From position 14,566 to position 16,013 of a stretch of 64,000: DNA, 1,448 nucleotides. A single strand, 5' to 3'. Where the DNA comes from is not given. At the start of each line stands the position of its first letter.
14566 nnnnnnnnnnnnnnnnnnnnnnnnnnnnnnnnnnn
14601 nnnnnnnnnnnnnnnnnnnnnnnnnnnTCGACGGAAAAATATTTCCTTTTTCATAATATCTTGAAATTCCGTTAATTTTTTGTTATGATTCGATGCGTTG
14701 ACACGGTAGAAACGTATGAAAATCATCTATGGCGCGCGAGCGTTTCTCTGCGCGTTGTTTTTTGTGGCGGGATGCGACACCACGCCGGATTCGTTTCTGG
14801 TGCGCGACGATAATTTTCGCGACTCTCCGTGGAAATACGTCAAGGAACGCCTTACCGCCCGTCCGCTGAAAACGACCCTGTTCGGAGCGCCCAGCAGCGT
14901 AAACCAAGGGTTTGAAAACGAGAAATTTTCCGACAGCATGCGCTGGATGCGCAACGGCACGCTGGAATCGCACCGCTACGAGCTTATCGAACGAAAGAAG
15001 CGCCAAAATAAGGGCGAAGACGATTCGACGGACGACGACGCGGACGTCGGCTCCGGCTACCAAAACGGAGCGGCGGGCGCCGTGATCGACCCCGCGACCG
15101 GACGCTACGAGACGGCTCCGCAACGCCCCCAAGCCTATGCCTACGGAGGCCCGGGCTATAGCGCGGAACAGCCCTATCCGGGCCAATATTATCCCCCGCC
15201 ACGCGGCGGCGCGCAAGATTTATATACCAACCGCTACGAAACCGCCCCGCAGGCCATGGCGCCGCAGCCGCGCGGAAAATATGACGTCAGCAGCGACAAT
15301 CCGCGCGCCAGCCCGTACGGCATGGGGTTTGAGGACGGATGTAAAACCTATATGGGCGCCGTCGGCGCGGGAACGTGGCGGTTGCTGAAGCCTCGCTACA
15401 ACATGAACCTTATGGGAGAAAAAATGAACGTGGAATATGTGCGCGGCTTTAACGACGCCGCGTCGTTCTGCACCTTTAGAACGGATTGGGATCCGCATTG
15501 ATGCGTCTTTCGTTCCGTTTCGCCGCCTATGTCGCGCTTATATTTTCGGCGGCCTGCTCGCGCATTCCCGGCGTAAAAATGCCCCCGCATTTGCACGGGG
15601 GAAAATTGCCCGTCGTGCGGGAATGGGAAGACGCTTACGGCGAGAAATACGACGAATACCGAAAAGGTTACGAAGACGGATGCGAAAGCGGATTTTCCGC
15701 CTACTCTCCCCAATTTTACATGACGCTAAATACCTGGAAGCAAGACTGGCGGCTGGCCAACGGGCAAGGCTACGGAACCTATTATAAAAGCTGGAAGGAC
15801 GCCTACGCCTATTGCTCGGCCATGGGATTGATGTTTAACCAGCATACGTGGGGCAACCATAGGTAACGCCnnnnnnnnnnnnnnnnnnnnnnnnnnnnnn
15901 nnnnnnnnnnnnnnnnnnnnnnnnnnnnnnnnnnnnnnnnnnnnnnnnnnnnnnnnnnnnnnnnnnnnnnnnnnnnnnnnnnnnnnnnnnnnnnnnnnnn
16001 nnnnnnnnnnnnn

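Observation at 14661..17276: Array A: five tandem paralogous lipoproteins with an invariant two-cysteine signature (family I do not recognise)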

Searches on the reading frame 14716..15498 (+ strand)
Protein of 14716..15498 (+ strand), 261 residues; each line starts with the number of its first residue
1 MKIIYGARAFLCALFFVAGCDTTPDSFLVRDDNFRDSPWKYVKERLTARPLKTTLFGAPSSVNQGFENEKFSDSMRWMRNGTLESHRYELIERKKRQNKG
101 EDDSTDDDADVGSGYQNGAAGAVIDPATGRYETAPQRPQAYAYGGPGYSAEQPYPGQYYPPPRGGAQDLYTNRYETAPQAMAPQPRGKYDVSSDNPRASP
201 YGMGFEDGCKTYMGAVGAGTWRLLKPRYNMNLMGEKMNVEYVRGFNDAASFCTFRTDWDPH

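Call 3: search_protein_families(library=pfam, max_evalue=1, proteins=[window:14716-15498:+])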
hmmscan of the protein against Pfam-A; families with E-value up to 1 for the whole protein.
window:14716-15498:+ (261 aa): 0 families

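Call 4: search_protein_families(library=ncbifam, max_evalue=1, proteins=[window:14716-15498:+])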
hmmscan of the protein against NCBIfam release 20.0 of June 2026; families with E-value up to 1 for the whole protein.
window:14716-15498:+ (261 aa): 0 families

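Call 9: find_homologous_proteins(query=A1, max_evalue=0.001)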
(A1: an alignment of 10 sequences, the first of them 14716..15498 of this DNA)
Query A1 (10 sequences) (261 aa, profile of the alignment): 7 proteins with E <= 0.001 among 7446 candidates.
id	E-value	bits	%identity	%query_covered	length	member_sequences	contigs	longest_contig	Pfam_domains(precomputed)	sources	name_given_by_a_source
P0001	3.5e-31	126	24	24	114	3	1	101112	-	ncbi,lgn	ncbi:MAG: hypothetical protein ABW189_03335 [Rickettsiales bacterium]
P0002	1.5e-29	120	38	5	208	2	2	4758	-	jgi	-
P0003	6.0e-26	109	22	51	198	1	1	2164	-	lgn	-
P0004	3.5e-25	106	42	5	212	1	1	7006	-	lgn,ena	-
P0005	2.2e-21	94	27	13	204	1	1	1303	-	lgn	-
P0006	2.6e-19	87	100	100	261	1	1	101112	-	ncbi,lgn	ncbi:MAG: hypothetical protein ABW189_03325 [Rickettsiales bacterium]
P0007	1.3e-12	66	54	100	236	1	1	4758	-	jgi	-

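Call 13: find_encoding_contigs(protein=P0004, flank=10000)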
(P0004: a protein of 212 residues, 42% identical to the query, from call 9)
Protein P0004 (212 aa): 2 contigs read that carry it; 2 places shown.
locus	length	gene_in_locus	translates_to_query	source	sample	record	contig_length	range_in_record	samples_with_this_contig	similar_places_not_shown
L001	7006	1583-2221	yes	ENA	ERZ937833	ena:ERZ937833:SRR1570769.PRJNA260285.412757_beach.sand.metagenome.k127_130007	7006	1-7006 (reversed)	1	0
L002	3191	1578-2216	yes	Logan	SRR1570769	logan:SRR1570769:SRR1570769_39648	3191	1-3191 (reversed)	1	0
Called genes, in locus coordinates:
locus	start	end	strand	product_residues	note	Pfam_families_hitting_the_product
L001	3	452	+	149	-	?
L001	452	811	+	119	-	-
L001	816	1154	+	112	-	-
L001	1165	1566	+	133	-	-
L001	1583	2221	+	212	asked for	-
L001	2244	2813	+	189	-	PF00117:GATase, PF07722:Peptidase_C26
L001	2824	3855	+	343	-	PF02885:Glycos_trans_3N, PF00591:Glycos_transf_3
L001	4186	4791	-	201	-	PF07021:MetW, PF13489:Methyltransf_23, PF13847:Methyltransf_31, PF08241:Methyltransf_11, PF08242:Methyltransf_12, PF13649:Methyltransf_25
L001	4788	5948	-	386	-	PF00561:Abhydrolase_1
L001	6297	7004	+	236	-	?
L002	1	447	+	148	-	?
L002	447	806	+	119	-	-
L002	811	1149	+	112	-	-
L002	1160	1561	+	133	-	-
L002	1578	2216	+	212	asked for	-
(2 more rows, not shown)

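Call 15: find_encoding_contigs(protein=P0002, flank=10000)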
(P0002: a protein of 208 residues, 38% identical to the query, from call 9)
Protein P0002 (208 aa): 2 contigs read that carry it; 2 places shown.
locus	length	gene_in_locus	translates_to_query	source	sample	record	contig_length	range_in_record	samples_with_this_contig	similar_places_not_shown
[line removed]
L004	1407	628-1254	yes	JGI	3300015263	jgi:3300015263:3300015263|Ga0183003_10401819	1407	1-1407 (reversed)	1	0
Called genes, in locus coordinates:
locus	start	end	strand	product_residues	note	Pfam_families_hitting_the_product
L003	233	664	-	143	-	-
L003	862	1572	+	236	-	-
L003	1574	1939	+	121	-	-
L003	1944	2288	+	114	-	-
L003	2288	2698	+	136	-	-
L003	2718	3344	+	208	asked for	-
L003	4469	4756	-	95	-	?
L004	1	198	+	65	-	?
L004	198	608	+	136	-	-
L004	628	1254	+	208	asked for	-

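Call 19: find_encoding_contigs(protein=P0003, flank=10000)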
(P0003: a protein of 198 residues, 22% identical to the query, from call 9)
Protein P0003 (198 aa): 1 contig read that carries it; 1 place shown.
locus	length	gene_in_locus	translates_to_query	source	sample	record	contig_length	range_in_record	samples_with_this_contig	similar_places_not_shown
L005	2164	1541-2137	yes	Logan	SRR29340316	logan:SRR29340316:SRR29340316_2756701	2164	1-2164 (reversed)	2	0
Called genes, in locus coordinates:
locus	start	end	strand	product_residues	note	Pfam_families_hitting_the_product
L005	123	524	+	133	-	-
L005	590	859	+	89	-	-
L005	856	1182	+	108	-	-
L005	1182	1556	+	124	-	-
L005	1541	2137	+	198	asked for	-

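Call 20: find_encoding_contigs(protein=P0005, flank=10000)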
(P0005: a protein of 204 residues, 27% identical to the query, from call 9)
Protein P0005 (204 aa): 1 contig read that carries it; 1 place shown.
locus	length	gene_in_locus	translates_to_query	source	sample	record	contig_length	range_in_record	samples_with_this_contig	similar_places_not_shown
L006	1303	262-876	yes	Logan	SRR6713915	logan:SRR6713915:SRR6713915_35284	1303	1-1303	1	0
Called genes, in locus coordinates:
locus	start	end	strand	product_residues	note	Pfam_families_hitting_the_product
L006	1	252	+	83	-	?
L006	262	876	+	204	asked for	-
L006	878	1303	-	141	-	?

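Call 77: search_protein_families(library=padloc, max_evalue=0.1, proteins=[window:14716-15498:+])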
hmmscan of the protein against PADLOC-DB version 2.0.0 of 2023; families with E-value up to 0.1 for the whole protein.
window:14716-15498:+ (261 aa): 0 families

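Call 78: search_protein_families(library=phrogs, max_evalue=0.1, proteins=[window:14716-15498:+])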
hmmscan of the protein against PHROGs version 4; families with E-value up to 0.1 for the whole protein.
window:14716-15498:+ (261 aa): 0 families

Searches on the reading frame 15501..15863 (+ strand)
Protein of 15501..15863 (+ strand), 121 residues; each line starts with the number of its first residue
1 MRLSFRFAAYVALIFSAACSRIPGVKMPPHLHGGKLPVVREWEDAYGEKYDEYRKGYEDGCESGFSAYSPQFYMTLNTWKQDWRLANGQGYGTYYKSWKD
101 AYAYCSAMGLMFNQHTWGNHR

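Call 3: search_protein_families(library=pfam, max_evalue=1, proteins=[window:15501-15863:+])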
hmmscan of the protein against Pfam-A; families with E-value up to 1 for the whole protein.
window:15501-15863:+ (121 aa): 0 families

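Call 4: search_protein_families(library=ncbifam, max_evalue=1, proteins=[window:15501-15863:+])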
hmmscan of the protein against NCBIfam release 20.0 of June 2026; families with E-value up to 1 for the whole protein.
window:15501-15863:+ (121 aa): 0 families

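Call 22: search_protein_representatives(alignment_id=A2)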
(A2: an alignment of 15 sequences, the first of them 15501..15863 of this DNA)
Query: 15 sequences, 165 profile positions. Proteins with E-value up to 0.001 (for the whole library): 597; up to 1e-10: 270; up to 1e-30: 11. The best 150 are listed.
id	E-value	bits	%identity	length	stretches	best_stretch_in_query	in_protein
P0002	4.6e-62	225.1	-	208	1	3-164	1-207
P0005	2.0e-58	213.3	-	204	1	2-164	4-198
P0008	2.5e-46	174.0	-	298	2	7-98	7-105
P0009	6.4e-39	149.9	-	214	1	9-165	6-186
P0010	1.2e-36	142.5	-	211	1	11-140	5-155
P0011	2.5e-35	138.2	-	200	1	8-164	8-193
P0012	1.0e-34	136.2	-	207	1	3-154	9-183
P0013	3.0e-33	131.4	-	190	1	10-117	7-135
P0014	1.2e-31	126.2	-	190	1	5-127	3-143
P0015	2.4e-31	125.2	-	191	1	8-139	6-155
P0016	7.7e-31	123.6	-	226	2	11-112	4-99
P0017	1.1e-30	123.1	-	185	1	3-117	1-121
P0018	1.5e-30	122.6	-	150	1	8-118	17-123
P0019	7.3e-30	120.4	-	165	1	30-154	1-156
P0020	1.1e-29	119.8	-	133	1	11-116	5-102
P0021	1.5e-29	119.4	-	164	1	4-117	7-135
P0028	1.1e-26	110.1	-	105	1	11-113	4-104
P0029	1.6e-26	109.6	-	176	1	5-132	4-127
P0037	2.4e-25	105.7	-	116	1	10-109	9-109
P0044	3.1e-24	102.1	-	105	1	7-109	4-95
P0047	6.8e-24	101.0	-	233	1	5-110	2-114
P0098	2.2e-19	86.4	-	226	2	40-105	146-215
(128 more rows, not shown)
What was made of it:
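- Checked: A profile built from these proteins finds 597 representative clusters at E<=1e-3 and 270 at E<=1e-10 among 1.84 billion proteins (call 22).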

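Call 24: list_cluster_members(proteins=[P0009, P0010, P0011, P0016, P0028, P0029, P0037, P0044, P0047, P0021])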
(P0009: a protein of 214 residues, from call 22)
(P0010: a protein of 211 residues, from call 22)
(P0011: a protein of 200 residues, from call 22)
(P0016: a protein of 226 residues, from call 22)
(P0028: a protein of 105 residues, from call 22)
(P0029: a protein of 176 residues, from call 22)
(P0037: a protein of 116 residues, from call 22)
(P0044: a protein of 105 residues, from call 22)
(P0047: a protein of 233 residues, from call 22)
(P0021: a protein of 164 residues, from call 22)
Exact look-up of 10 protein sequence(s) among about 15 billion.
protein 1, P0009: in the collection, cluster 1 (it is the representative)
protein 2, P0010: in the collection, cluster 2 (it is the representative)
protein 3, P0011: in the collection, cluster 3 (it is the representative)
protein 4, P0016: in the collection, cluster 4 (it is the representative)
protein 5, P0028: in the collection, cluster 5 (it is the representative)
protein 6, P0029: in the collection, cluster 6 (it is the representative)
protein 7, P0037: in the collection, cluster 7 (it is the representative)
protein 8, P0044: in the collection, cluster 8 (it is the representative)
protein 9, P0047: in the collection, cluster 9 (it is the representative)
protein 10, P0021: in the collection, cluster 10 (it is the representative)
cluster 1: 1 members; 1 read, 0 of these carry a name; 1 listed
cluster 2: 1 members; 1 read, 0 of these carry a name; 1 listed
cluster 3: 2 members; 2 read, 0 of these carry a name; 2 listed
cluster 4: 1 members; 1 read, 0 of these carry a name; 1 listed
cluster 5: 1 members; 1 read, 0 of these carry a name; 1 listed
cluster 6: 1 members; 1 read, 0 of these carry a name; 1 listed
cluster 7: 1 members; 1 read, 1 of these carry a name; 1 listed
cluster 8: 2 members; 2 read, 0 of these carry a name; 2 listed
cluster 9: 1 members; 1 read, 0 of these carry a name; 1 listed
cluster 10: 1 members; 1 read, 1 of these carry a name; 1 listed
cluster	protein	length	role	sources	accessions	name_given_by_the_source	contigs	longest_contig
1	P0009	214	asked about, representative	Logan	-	-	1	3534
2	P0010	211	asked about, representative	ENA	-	-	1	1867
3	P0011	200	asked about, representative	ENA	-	-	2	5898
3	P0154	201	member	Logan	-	-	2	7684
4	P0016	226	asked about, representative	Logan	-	-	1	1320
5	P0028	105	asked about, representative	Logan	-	-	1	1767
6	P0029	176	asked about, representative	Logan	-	-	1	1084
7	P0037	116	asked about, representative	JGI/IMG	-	hypothetical protein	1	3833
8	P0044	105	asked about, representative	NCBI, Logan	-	-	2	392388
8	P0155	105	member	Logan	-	-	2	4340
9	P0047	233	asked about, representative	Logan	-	-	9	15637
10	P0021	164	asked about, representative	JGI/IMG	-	hypothetical protein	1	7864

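Call 25: search_solved_structures(query=A2, max_evalue=10)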
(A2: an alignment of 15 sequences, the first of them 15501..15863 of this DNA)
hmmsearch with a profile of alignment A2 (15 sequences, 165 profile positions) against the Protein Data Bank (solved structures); distinct sequences matched with E-value up to 10: 4.
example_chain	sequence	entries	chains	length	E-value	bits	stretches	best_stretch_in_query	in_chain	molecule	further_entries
5a0m_B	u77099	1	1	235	0.16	15.2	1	77-154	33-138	INTRON-ENCODED ENDONUCLEASE I-SCEI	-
1r7m_A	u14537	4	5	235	0.16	15.2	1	77-154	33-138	Intron-encoded endonuclease I-SceI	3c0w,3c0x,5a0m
3ool_A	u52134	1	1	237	0.16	15.1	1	77-154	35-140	Intron encoded endonuclease I-SceI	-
8dys_A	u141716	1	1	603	0.32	14.2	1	84-146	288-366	Eukaryotic translation initiation factor 2A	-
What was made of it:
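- On Any solved structural family (PDB): The profile search of PDB sequences gives a best E of 0.16 (call 25).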

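Call 26: find_encoding_contigs(protein=P0044, flank=10000, max_places=3)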
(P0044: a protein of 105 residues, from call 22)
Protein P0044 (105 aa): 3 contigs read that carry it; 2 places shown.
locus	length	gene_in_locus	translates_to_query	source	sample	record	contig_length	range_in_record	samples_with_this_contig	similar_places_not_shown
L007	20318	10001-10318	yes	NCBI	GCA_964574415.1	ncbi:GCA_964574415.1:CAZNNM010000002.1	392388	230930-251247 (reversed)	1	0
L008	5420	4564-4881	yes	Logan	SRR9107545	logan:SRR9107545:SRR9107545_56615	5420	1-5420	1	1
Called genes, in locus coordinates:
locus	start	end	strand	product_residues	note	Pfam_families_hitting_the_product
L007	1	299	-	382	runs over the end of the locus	PF25919:BSH_CusB (faint), PF00364:Biotin_lipoyl (faint), PF25917:BSH_RND, PF25973:BSH_CzcB (weak), PF25876:HH_MFP_RND, PF25944:Beta-barrel_RND (weak), PF25954:Beta-barrel_RND_2 (weak), PF25990:Beta-barrel_YknX (faint)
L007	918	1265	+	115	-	-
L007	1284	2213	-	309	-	PF23914:TPR_CcmH_CycH (faint), PF12895:ANAPC3 (faint), PF13424:TPR_12 (faint), PF13429:TPR_15 (faint), PF13174:TPR_6 (faint), PF25064:ARM_TT21_5th (weak), PF13432:TPR_16, PF13432:TPR_16 (weak), +12 more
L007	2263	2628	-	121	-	-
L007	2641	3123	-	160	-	-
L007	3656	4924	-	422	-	PF04860:Phage_portal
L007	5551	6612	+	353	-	PF01168:Ala_racemase_N, PF00842:Ala_racemase_C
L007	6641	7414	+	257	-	PF02405:MlaE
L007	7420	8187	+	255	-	PF00005:ABC_tran, PF13304:AAA_21 (faint)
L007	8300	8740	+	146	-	-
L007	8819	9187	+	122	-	-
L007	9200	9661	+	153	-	-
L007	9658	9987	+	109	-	-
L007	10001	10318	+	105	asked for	-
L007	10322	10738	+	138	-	-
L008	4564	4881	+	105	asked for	-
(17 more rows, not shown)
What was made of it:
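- The closest orthologous cassettes are flanked by trpG/trpD (L001) or mlaE/mlaF (L007) (calls 13, 26).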

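Call 57: search_protein_families(library=pfam, alignment_id=A3, max_evalue=10)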
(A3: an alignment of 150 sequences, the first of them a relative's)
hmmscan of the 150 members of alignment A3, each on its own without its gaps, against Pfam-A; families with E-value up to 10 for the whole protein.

A. member 1, P0030 (106 aa): 0 families

B. families by the number of members that match (of 150 scanned): 33 families (the first 25 are shown)
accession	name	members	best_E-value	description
PF08139.17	LPAM_1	6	0.024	Prokaryotic membrane lipoprotein lipid attachment site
PF20487.3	DUF6726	2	0.045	Family of unknown function (DUF6726)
PF09586.16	YfhO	1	2.6e-06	Bacterial membrane protein YfhO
PF05432.16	BSP_II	1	0.003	Bone sialoprotein II (BSP-II)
PF18692.7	DUF5640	1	0.014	Family of unknown function (DUF5640)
PF03567.20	Sulfotransfer_2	1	0.021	Sulfotransferase family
PF24754.1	MavL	1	0.025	Macrodomain effector MavL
PF13253.11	DUF4044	1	0.031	Protein of unknown function (DUF4044)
PF03781.23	FGE-sulfatase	1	0.034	Sulfatase-modifying factor enzyme 1-like domain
PF21307.2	Glyco_hydro_95_C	1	0.038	Glycoside hydrolase family 95, C-terminal domain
PF00835.24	SNAP-25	1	0.043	SNAP-25 family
PF02537.21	CRCB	1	0.045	CrcB-like protein, Camphor Resistance (CrcB)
PF13315.11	DUF4085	1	0.069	Protein of unknown function (DUF4085)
PF13634.11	Nucleoporin_FG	1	0.071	Nucleoporin FG repeat region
PF15541.11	Ntox4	1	0.076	Bacterial toxin 4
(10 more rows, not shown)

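Call 77: search_protein_families(library=padloc, max_evalue=0.1, proteins=[window:15501-15863:+])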
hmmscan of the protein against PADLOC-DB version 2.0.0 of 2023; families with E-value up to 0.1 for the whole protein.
window:15501-15863:+ (121 aa): 0 families

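Call 78: search_protein_families(library=phrogs, max_evalue=0.1, proteins=[window:15501-15863:+])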
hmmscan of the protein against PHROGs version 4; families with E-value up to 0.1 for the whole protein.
window:15501-15863:+ (121 aa): 0 families

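Call 80: predict_structure(alignment_id=A8)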
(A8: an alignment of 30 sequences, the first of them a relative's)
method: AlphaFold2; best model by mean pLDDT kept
length: 226 residues; sequences in the alignment: 30
mean_pLDDT: 66.9   pTM: 0.48
mean pLDDT of the five models: 66.9, 65.9, 65.5, 64.3, 63.2
residues with pLDDT >= 90: 44; 70-90: 46; 50-70: 89; < 50: 47
segments of 3 or more residues with pLDDT < 50: 126-137, 169-194, 224-226
pLDDT, mean of each block of 10 residues (from residue 1): 53 67 94 78 59 90 95 82 75 95 90 79 47 43 70 65 61 36 36 46 59 63 48
secondary structure, 60 per line:
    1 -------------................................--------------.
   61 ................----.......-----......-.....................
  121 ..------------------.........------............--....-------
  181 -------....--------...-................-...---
elements in order: H14-45 H60-76 H81-87 H93-98 H100-122 H141-149 H156-167 H170-173 H188-191 H204-219
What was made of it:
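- The single-chain model of the natural fusion P0098 was uninformative: pTM 0.48, with the second domain lacking alignment depth (call 80). There is no direct evidence of assembly (call 80).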

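Call 87: find_homologous_proteins(query=A3, max_evalue=0.001)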
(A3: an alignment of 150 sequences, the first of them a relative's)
Query A3 (150 sequences) (106 aa, profile of the alignment): 22 proteins with E <= 0.001 among 1220 candidates.
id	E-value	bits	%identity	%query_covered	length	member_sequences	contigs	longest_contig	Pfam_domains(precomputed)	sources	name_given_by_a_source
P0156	1.5e-41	160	62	72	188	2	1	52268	-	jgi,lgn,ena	-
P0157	1.8e-39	153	50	79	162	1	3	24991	-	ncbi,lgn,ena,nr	ncbi:MAG: hypothetical protein EB060_07095 [Proteobacteria bacterium]|nr:hypothetical protein [Pseud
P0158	8.1e-38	148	57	71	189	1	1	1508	-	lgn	-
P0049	5.9e-36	142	56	59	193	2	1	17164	-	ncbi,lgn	-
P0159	1.6e-34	137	30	76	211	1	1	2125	-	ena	-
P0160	4.0e-34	136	31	54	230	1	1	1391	-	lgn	-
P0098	1.8e-33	134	26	55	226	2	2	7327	-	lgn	-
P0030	1.9e-32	130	100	100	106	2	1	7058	-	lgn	-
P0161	6.5e-32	129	48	60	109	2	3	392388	-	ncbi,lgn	-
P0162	3.0e-31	127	48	61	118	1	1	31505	-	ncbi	-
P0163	6.8e-31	125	26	58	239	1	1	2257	-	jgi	jgi:hypothetical protein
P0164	3.4e-29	120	25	54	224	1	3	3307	-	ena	-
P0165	5.9e-29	119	49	54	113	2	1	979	-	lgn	-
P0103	2.9e-27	114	51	70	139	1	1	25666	-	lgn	-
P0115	3.1e-27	113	28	63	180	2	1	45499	-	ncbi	-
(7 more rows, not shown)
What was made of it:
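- Tried and rejected: These returned few hits, all unnamed (calls 9, 87).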
